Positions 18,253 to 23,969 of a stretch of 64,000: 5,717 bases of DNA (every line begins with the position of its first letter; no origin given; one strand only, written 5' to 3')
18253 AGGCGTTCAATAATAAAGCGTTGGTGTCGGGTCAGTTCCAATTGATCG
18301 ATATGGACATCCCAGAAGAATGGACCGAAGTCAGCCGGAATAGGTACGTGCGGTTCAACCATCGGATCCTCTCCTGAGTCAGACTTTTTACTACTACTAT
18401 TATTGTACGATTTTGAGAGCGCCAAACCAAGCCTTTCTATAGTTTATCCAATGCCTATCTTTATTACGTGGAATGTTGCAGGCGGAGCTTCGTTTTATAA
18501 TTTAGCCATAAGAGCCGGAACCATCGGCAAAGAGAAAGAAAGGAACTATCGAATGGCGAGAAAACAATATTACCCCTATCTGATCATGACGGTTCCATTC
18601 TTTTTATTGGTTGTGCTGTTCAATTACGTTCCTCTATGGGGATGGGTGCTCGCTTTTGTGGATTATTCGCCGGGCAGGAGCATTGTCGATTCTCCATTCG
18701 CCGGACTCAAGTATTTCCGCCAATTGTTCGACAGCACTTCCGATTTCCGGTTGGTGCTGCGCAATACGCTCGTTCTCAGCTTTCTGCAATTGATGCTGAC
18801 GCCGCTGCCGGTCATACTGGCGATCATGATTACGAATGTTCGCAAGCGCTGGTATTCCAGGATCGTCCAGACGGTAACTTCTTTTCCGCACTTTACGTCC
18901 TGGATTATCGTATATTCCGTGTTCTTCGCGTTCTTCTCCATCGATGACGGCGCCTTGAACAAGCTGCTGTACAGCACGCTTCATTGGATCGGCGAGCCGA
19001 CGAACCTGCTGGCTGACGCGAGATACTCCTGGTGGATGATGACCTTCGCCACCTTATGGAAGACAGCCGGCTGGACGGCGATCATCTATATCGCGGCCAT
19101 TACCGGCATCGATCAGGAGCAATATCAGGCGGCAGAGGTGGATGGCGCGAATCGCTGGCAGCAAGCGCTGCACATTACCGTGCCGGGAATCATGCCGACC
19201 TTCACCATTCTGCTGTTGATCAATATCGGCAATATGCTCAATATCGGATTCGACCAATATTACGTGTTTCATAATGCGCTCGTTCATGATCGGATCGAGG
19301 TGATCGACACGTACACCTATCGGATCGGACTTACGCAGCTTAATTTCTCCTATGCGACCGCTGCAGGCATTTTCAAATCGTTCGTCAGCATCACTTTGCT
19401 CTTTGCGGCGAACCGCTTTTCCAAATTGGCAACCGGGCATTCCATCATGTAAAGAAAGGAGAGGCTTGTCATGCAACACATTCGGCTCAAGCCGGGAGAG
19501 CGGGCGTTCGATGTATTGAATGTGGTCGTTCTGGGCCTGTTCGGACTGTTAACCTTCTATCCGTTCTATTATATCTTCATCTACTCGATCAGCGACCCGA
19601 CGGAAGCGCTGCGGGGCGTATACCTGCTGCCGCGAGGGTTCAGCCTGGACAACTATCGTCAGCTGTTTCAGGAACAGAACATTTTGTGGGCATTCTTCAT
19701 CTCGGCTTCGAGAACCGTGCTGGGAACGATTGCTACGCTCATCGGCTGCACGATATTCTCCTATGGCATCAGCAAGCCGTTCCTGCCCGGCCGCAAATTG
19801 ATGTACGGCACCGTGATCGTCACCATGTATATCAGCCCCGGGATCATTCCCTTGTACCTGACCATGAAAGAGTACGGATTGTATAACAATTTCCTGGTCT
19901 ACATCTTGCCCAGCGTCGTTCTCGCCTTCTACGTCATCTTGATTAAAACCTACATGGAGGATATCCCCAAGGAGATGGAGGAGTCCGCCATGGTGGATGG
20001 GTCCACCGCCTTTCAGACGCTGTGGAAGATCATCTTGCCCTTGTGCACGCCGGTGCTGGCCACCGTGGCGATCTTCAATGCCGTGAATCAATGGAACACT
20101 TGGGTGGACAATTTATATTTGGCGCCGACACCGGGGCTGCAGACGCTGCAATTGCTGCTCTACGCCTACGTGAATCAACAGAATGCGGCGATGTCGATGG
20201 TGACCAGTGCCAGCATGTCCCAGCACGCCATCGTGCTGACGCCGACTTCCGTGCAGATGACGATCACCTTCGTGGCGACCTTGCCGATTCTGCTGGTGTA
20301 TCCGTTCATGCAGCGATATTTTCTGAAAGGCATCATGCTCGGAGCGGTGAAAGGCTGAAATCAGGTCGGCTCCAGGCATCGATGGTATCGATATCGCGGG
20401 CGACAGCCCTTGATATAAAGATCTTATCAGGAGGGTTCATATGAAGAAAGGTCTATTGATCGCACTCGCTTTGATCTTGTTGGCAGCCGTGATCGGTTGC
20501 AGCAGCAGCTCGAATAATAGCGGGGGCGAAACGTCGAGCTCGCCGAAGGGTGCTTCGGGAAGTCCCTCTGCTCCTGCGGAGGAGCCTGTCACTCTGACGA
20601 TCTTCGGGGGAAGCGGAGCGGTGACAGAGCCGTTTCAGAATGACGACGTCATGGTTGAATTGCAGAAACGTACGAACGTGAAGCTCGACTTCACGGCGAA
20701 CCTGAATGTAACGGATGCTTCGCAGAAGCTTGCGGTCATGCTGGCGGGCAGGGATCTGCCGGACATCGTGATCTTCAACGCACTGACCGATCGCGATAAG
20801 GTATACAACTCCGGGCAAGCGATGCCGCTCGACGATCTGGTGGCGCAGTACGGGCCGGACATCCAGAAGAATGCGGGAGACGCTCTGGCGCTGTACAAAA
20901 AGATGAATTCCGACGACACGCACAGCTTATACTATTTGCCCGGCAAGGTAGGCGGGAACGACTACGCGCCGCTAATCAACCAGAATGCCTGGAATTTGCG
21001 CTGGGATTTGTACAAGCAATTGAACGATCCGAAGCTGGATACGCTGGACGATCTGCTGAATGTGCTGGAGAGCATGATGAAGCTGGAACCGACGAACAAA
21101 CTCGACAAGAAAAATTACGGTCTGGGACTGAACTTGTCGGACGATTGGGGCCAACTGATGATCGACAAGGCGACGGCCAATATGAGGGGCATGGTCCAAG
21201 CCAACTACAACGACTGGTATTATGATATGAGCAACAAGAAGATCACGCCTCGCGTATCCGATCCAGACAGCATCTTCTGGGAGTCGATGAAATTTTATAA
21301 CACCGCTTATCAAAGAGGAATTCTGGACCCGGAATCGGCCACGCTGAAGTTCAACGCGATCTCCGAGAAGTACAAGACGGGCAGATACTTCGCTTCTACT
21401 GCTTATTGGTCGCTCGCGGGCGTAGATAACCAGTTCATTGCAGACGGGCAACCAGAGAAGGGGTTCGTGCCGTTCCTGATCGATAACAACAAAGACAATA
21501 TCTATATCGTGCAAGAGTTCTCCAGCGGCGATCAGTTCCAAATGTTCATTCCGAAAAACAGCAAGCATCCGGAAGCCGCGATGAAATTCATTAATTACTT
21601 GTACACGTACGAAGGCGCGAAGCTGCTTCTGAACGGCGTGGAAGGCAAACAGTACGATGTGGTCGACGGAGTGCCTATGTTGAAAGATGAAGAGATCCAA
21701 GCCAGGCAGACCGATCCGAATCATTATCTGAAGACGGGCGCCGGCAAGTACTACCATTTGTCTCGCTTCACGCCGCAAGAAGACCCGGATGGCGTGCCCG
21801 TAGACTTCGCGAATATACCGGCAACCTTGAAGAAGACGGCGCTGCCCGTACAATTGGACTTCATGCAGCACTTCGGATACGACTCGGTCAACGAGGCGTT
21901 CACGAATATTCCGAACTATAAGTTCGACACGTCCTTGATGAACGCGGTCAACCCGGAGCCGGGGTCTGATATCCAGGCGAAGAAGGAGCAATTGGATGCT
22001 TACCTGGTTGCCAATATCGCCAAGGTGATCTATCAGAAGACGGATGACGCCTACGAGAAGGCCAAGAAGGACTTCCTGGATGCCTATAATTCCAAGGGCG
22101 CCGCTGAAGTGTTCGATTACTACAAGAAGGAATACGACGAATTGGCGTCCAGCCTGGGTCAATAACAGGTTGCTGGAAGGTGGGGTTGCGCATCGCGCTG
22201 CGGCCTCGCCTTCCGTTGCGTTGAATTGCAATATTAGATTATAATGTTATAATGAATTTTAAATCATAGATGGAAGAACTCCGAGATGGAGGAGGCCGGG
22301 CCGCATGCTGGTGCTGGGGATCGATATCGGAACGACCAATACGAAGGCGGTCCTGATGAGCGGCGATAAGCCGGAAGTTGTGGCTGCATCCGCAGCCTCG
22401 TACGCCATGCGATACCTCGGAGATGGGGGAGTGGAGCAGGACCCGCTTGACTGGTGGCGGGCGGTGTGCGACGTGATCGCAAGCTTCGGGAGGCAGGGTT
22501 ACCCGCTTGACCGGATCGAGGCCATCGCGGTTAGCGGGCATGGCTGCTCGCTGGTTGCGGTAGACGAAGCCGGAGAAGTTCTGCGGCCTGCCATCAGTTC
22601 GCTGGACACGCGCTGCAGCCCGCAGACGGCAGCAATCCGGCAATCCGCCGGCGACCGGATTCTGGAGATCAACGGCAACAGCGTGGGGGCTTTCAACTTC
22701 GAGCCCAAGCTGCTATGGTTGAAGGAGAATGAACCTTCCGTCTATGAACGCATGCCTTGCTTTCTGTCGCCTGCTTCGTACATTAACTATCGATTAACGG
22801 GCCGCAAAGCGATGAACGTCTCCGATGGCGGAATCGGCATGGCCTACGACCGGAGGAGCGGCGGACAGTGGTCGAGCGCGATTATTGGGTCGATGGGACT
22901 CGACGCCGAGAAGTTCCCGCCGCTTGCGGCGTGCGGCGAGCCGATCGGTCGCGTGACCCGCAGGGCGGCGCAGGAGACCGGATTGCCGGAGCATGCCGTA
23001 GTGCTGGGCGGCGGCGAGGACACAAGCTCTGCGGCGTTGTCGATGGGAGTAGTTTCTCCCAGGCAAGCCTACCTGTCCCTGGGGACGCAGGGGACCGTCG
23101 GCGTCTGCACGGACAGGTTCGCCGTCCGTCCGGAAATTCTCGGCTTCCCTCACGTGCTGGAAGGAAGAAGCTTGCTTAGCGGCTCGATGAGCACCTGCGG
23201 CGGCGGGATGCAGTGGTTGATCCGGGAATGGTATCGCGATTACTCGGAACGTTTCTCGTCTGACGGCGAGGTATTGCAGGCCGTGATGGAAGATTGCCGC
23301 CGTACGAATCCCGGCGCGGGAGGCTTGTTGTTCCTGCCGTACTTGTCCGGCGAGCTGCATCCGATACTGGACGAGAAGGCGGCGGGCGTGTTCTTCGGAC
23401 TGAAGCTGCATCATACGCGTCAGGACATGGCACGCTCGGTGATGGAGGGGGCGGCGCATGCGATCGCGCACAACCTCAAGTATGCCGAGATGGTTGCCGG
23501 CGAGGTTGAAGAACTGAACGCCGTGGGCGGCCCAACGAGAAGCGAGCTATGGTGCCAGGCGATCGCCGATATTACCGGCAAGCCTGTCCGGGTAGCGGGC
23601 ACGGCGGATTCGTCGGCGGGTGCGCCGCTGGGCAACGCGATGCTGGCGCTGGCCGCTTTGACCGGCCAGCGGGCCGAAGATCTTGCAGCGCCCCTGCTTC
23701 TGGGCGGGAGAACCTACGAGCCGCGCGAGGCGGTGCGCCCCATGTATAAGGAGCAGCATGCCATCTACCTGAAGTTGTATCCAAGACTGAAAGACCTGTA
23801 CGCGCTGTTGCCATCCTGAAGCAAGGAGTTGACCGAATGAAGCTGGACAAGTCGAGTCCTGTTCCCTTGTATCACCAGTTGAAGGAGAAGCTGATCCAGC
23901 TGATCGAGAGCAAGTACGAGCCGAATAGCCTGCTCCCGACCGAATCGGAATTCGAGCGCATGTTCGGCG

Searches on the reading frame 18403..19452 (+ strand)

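Call 31: search_protein_families(library=pfam, proteins=[window:18403-19452:+], max_evalue=0.00001)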
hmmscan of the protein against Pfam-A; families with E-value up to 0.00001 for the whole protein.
window:18403-19452:+ (349 aa): 1 family
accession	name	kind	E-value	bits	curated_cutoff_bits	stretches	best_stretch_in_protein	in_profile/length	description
PF00528.27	BPD_transp_1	-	1.1e-18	68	26.4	1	134-336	3-174/184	Binding-protein-dependent transport system inner membrane component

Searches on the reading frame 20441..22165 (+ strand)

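Call 31: search_protein_families(library=pfam, proteins=[window:20441-22165:+], max_evalue=0.00001)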
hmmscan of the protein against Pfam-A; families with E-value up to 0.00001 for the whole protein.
window:20441-22165:+ (574 aa): 1 family
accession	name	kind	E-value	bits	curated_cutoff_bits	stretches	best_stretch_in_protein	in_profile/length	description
PF01547.30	SBP_bac_1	-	1.4e-07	32.3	26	1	74-393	17-306/307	Bacterial extracellular solute-binding protein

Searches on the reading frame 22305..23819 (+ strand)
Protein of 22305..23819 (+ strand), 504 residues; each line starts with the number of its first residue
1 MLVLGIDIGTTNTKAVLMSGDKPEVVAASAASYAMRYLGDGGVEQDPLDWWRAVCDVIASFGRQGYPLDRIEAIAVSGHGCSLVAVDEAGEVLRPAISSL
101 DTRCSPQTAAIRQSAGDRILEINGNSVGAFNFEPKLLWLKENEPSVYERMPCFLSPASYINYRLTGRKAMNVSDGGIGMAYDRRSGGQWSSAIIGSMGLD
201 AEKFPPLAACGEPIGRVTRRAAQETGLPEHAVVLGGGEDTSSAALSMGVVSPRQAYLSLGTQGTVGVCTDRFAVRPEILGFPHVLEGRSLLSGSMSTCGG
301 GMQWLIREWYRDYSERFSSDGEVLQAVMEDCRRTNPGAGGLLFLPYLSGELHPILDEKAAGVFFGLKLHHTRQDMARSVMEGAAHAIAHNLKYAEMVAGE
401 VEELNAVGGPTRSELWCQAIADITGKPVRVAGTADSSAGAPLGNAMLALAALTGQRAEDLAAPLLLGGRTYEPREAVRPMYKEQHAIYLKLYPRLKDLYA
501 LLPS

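Call 31: search_protein_families(library=pfam, proteins=[window:22305-23819:+], max_evalue=0.00001)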
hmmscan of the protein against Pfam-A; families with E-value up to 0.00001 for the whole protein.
window:22305-23819:+ (504 aa): 2 families
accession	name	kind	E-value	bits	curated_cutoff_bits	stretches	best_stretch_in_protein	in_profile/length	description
PF00370.27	FGGY_N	-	2.4e-48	165.3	28.8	1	3-245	2-244/245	FGGY family of carbohydrate kinases, N-terminal domain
PF02782.22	FGGY_C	-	2.6e-32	112.7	27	1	255-451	1-197/198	FGGY family of carbohydrate kinases, C-terminal domain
